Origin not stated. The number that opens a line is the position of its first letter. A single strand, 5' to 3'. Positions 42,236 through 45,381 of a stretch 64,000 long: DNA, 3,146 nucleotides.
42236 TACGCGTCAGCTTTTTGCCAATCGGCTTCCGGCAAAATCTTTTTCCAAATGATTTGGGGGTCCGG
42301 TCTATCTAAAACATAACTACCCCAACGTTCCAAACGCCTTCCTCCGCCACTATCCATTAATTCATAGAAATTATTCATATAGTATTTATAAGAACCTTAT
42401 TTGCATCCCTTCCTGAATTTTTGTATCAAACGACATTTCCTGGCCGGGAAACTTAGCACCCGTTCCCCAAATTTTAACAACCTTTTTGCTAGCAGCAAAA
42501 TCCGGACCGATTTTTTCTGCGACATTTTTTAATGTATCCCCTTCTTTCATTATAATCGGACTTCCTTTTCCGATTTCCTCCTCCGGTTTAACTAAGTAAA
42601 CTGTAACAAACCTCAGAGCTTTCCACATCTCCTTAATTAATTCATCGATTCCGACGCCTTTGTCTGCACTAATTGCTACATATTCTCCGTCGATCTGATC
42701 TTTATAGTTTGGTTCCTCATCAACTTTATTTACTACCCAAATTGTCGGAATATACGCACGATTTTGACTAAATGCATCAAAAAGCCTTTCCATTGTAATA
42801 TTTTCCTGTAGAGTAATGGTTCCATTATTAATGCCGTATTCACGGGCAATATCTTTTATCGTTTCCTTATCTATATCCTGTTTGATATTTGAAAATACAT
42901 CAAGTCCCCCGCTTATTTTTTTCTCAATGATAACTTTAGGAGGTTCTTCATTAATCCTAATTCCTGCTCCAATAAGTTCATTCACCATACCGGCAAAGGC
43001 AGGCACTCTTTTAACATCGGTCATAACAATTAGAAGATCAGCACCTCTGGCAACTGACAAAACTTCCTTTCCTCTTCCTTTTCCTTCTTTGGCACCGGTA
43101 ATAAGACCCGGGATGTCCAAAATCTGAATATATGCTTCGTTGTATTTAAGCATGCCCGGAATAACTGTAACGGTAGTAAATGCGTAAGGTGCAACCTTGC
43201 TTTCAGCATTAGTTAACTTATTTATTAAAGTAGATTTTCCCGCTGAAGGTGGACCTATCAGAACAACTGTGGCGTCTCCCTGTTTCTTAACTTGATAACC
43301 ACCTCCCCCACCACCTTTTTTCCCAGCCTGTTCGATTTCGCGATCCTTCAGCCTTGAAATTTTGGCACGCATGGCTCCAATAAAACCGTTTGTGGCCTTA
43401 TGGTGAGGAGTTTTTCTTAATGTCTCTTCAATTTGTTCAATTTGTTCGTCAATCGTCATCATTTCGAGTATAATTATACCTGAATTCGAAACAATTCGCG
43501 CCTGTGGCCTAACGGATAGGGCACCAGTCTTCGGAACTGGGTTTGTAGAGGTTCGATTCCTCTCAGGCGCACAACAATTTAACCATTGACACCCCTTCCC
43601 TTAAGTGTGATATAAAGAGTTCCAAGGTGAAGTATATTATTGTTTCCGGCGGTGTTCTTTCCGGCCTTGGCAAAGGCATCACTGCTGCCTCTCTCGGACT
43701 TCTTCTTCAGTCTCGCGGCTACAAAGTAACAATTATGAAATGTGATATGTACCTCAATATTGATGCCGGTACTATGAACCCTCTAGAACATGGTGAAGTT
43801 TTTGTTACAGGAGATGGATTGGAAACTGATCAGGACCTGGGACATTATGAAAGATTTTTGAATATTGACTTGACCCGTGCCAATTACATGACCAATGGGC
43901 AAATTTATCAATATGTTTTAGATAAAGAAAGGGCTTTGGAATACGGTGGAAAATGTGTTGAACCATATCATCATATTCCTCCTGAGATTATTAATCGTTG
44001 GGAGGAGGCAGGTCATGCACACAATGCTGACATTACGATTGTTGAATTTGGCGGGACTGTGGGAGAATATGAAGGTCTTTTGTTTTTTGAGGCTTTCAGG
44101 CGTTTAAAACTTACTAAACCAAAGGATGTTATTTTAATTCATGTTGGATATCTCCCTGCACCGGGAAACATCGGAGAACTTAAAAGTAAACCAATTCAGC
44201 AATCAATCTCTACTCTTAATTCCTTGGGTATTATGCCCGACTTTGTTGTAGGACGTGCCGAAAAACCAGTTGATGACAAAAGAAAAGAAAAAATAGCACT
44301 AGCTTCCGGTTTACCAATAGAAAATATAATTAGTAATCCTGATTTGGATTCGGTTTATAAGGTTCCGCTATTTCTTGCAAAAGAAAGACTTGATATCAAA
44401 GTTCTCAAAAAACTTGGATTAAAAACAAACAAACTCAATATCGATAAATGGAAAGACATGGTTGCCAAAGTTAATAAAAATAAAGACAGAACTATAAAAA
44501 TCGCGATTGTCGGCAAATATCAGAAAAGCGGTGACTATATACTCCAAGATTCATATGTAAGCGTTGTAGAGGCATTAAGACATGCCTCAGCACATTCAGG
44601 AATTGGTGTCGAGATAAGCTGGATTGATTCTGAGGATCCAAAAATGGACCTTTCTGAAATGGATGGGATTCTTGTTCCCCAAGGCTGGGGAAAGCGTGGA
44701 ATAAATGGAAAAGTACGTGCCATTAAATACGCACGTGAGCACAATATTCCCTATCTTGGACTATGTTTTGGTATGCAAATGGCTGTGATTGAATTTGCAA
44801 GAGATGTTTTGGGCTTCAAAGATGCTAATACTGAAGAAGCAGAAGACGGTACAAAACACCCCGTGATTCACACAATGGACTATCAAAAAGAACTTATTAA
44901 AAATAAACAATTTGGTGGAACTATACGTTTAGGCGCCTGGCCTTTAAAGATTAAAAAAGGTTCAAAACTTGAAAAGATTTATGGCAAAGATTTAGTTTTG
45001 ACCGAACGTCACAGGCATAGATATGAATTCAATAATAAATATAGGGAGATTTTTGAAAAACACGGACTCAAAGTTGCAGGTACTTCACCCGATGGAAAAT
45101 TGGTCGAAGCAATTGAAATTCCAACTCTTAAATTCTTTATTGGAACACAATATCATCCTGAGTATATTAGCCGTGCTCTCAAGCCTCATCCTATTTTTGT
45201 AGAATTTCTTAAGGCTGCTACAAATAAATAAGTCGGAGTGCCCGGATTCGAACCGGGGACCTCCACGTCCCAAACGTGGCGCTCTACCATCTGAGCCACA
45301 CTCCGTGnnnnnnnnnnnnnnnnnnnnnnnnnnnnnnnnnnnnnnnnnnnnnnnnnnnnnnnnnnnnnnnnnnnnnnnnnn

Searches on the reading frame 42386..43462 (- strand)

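Call 93: search_protein_families(library=ncbifam, proteins=[window:42386-43462:-], max_evalue=1e-10)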
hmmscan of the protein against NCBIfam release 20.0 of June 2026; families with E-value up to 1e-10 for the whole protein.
window:42386-43462:- (358 aa): 8 families
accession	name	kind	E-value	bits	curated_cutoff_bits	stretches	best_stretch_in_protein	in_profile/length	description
NF008956.1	PRK12299.1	equivalog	4.7e-24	85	300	1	23-191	119-283/327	GTPase ObgE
NF008955.0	PRK12297.1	equivalog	3.7e-23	82.1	406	1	64-153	160-250/429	GTPase ObgE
TIGR02729.1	Obg_CgtA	equivalog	5.5e-23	81.5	280.25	1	29-162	124-263/329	Obg family GTPase CgtA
NF008954.1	PRK12296.1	equivalog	6.3e-17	61.1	377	1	64-145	160-241/470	GTPase ObgE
TIGR00231.1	small_GTP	domain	2.1e-15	56.9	42.5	1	63-153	3-96/164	GTP-binding protein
NF000908.1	PRK00089.1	equivalog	1.5e-12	47.5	237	0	65-181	5-119/291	GTPase Era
NF007171.0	PRK09602.1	subfamily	1.6e-12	47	387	0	112-150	75-113/397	YchF-related putative GTPase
NF003661.0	PRK05291.1-3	equivalog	2e-11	43.9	380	1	65-282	218-369/448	tRNA uridine-5-carboxymethylaminomethyl(34) synthesis GTPase MnmE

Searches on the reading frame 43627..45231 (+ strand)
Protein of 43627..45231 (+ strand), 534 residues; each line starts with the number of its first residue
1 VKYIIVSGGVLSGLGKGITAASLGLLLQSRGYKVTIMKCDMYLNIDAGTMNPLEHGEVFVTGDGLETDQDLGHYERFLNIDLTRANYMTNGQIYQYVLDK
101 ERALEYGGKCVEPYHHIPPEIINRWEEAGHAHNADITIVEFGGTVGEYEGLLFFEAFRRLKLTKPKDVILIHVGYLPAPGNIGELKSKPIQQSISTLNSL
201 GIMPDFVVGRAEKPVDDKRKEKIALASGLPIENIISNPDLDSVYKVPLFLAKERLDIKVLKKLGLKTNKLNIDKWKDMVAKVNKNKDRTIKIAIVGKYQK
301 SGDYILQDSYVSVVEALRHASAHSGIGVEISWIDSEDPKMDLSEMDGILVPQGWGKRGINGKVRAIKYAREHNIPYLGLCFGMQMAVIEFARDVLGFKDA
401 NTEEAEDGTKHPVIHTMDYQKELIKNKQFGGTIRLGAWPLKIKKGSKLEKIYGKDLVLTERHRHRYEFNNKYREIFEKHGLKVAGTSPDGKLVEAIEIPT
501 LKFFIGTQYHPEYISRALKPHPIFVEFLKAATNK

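Call 93: search_protein_families(library=ncbifam, proteins=[window:43627-45231:+], max_evalue=1e-10)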
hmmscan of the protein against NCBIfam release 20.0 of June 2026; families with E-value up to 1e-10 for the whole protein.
window:43627-45231:+ (534 aa): 3 families
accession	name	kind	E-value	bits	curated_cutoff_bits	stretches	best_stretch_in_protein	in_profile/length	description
NF003792.0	PRK05380.1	equivalog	1.2e-201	671.1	308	1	1-533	3-528/534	CTP synthase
TIGR00337.1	PyrG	equivalog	2.5e-196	653.4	462.75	1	1-530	3-526/526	glutamine hydrolyzing CTP synthase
NF004836.1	PRK06186.1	equivalog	6.7e-42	143.2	260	1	290-531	1-227/228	CTP synthase C-terminal region-related (seleno)protein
